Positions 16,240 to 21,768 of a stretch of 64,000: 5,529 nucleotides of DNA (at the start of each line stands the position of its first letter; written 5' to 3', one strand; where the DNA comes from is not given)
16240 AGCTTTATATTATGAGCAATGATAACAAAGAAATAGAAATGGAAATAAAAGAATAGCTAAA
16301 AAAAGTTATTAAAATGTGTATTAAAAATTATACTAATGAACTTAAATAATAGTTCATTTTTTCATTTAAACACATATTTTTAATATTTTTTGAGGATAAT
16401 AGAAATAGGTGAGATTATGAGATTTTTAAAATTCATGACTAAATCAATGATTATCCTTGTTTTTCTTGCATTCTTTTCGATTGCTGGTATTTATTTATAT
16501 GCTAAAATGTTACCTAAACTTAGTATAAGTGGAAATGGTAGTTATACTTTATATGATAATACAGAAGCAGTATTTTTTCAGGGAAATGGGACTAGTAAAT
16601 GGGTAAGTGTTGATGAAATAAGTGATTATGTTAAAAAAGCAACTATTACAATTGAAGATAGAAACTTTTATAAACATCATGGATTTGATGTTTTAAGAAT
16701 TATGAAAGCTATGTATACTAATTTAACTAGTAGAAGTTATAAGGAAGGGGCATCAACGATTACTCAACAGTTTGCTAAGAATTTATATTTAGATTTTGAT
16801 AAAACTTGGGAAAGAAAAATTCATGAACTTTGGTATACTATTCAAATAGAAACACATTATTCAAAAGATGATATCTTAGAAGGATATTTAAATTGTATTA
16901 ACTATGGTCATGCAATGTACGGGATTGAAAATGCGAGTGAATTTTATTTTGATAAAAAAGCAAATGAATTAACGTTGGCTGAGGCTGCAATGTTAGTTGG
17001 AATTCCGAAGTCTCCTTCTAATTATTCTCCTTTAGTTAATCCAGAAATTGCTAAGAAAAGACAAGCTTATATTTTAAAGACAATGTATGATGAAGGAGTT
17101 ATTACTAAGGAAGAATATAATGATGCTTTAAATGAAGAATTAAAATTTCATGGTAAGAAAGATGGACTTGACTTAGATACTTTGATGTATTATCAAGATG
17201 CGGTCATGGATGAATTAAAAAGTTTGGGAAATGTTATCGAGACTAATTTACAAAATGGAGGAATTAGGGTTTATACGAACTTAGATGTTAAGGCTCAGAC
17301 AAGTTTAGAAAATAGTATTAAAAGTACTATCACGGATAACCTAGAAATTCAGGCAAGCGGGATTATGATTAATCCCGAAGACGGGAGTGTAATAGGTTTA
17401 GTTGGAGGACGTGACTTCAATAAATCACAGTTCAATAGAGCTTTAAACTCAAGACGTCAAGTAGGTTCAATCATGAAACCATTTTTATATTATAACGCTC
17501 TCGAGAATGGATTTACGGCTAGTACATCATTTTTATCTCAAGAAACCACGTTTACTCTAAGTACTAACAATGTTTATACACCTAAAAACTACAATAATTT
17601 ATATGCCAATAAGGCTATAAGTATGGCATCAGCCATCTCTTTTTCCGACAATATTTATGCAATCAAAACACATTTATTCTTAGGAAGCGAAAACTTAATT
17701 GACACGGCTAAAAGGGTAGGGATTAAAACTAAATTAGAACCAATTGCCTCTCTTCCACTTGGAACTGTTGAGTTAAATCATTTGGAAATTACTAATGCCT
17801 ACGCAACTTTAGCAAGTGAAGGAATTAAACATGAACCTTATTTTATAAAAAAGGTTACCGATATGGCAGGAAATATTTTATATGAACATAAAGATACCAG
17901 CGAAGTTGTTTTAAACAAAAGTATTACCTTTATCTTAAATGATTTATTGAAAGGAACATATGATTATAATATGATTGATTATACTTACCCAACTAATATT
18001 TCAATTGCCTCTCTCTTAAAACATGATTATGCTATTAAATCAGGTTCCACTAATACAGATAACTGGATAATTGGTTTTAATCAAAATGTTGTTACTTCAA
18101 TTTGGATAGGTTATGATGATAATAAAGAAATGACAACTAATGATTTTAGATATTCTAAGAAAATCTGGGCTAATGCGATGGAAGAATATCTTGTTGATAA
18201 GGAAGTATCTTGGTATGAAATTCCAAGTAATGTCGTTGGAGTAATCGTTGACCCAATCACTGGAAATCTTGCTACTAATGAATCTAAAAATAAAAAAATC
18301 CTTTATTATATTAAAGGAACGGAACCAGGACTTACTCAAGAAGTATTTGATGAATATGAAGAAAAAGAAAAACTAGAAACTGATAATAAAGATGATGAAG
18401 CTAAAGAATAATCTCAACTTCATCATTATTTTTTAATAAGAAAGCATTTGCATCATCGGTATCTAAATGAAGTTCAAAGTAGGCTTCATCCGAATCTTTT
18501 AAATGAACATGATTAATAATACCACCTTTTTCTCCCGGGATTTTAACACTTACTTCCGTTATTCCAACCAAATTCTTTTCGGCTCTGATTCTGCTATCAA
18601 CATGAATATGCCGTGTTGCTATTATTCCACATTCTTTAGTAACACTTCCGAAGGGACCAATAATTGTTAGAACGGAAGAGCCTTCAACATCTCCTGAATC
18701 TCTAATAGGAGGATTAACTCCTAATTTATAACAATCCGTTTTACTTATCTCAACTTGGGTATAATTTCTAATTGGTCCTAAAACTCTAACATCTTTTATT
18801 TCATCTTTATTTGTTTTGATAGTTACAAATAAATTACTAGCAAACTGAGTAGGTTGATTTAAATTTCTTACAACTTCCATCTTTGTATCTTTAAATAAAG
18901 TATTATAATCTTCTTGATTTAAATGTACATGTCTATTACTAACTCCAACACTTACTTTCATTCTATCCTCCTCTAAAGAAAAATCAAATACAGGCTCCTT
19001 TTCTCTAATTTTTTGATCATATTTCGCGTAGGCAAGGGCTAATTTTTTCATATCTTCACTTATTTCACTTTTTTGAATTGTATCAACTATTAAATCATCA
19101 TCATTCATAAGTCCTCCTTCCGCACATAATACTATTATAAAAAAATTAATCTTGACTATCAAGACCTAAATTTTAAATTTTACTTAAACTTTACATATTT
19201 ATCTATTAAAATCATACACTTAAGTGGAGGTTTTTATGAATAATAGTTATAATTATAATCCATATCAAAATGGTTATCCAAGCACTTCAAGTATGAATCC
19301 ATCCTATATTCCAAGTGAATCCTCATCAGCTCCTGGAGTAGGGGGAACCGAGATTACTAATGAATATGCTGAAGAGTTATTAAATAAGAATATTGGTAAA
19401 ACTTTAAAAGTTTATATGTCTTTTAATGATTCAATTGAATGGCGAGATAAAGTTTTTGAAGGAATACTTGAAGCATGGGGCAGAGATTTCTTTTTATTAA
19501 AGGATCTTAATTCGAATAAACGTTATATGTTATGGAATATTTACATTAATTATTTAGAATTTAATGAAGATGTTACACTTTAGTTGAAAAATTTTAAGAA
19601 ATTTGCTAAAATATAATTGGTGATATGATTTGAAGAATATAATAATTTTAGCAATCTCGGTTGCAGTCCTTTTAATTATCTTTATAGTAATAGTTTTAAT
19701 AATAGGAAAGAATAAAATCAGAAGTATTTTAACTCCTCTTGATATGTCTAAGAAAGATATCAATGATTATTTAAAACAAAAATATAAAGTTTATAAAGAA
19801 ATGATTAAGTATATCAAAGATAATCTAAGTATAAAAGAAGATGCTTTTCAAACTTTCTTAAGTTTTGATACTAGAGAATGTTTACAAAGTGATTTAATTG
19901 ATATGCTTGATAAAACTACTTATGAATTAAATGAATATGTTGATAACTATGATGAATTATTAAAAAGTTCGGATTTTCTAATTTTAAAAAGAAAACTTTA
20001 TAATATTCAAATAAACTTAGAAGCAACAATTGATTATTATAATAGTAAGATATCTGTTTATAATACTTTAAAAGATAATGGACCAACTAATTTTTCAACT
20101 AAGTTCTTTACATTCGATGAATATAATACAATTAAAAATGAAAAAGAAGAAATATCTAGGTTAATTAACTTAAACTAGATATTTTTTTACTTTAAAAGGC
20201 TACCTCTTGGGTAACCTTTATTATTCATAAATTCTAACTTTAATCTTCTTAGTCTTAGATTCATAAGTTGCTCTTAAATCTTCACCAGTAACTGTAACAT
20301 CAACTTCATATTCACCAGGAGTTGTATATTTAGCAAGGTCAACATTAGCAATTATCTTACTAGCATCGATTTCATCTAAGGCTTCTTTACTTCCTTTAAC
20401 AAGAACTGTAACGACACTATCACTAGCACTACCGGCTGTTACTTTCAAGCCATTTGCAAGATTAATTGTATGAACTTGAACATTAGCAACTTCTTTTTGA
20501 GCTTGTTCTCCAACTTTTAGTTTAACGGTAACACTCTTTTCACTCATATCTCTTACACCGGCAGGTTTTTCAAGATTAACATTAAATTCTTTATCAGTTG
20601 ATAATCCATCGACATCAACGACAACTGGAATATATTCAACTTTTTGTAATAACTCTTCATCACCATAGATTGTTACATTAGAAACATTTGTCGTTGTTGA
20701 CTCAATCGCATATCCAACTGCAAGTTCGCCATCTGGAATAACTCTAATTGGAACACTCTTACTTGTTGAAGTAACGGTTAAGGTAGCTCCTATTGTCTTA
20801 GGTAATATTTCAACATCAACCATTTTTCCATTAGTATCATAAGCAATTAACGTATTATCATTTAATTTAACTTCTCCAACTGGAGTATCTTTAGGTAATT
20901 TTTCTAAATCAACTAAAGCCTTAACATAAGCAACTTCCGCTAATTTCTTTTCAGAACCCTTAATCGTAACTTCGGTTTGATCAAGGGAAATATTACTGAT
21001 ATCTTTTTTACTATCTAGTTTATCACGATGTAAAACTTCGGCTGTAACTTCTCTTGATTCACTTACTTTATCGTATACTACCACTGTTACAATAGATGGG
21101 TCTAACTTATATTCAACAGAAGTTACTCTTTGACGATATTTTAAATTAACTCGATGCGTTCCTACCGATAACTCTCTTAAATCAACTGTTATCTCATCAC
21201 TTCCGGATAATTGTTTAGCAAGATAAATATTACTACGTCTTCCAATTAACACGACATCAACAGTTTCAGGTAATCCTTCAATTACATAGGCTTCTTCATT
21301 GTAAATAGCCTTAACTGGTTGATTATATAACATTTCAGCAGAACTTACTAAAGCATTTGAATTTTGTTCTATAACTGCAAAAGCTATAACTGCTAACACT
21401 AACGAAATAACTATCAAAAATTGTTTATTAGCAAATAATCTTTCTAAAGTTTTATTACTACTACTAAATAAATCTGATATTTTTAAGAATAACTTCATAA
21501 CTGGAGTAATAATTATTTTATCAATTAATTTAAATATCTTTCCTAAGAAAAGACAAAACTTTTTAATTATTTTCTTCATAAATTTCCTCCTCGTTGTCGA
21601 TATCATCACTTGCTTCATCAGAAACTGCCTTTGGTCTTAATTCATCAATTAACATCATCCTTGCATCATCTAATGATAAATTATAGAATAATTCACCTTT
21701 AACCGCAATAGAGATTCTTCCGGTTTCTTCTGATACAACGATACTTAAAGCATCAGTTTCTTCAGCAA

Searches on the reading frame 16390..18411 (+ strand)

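Call 70: search_protein_families(library=pfam, proteins=[window:16390-18411:+], max_evalue=0.00001)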
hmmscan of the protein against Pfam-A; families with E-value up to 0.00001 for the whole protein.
window:16390-18411:+ (673 aa): 2 families
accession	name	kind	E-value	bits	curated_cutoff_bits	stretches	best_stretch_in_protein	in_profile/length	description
PF00912.28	Transgly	-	4.7e-64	215.5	27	1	67-232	12-177/178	Transglycosylase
PF00905.27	Transpeptidase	-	2.1e-19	70.3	22.1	1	325-590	4-291/299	Penicillin binding protein transpeptidase domain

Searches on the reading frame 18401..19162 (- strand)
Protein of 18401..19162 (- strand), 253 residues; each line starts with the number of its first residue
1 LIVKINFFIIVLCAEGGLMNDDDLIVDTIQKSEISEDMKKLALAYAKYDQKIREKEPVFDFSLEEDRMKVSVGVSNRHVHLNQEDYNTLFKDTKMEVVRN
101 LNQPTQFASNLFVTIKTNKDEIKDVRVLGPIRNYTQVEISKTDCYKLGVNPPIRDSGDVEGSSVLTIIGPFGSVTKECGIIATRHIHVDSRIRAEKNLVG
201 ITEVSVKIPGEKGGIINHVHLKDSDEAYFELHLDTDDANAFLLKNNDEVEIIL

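Call 70: search_protein_families(library=pfam, proteins=[window:18401-19162:-], max_evalue=0.00001)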
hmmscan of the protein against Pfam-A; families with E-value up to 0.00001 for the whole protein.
window:18401-19162:- (253 aa): 1 family
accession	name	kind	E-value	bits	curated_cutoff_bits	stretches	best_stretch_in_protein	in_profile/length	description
PF06130.18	PTAC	-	2.2e-54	184.4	25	1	72-243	2-175/176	Phosphate propanoyltransferase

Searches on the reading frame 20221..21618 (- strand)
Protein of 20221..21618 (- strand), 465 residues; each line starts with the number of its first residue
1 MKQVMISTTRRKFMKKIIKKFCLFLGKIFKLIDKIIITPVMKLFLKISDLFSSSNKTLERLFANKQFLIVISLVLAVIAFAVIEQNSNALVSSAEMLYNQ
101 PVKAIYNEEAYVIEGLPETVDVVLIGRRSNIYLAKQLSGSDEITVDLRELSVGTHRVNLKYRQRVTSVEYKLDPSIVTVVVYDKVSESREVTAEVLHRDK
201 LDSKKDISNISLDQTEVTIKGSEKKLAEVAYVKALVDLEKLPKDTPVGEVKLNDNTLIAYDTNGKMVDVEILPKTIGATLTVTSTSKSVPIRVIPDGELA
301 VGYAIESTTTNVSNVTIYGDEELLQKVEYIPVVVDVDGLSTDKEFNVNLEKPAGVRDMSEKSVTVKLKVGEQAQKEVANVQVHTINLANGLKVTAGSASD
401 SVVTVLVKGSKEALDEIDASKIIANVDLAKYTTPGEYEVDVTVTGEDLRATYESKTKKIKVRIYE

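Call 70: search_protein_families(library=pfam, proteins=[window:20221-21618:-], max_evalue=0.00001)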
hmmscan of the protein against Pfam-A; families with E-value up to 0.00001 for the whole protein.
window:20221-21618:- (465 aa): 1 family
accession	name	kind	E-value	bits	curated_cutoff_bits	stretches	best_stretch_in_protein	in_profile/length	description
PF07949.17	YbbR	-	2e-27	95.8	22.3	2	289-367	1-81/81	YbbR-like protein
